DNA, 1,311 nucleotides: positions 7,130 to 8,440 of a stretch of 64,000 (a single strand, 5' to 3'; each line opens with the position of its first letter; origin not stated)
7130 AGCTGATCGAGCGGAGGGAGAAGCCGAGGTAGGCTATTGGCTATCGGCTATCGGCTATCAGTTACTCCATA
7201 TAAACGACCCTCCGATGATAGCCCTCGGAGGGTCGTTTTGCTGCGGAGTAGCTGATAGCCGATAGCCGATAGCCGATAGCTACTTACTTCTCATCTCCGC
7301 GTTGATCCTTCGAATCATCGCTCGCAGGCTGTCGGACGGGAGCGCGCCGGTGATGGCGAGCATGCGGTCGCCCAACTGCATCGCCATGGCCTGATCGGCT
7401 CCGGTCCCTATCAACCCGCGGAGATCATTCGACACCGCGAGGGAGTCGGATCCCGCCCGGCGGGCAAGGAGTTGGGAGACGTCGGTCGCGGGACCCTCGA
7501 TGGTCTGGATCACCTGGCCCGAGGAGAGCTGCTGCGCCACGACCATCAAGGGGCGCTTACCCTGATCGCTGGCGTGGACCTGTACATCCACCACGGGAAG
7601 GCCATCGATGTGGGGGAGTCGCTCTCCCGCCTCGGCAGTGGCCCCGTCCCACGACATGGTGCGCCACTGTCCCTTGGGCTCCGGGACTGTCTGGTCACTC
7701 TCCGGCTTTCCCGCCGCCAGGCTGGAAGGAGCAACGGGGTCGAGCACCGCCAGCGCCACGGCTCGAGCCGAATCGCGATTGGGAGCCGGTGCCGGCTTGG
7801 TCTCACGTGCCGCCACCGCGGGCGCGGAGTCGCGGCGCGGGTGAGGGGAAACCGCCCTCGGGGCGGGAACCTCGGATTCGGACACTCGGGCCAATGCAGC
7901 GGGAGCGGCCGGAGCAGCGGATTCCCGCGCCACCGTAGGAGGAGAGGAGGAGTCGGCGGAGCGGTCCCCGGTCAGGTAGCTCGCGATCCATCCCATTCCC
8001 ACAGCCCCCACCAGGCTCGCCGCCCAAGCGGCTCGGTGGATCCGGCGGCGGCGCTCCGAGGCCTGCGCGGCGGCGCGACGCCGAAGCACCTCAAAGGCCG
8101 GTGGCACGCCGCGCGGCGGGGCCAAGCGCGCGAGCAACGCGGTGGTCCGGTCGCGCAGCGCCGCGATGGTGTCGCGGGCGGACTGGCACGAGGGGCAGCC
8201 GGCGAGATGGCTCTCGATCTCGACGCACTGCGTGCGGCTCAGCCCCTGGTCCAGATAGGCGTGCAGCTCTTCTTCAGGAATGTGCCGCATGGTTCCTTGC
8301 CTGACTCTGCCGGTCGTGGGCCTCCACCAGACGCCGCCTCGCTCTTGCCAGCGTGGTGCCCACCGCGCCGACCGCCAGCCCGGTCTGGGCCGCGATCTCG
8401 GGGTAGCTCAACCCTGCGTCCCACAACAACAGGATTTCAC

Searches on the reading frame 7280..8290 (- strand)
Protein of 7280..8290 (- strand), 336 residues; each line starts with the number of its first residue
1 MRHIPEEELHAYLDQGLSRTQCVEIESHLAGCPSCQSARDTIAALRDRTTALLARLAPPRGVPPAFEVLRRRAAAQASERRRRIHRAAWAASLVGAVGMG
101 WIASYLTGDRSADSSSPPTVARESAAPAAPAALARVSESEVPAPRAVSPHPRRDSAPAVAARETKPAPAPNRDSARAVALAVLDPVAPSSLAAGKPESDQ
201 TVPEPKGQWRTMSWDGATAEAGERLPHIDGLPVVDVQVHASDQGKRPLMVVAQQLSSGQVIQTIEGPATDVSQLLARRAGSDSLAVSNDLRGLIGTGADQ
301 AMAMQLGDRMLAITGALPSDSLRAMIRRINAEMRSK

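Call 74: search_protein_families(library=pfam, max_evalue=0.001, proteins=[window:7280-8290:-])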
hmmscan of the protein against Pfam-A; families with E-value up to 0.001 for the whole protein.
window:7280-8290:- (336 aa): 1 family
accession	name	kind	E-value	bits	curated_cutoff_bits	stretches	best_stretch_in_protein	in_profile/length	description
PF13490.11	zf-HC2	-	1e-08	35.6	22.2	1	7-36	6-35/35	Putative zinc-finger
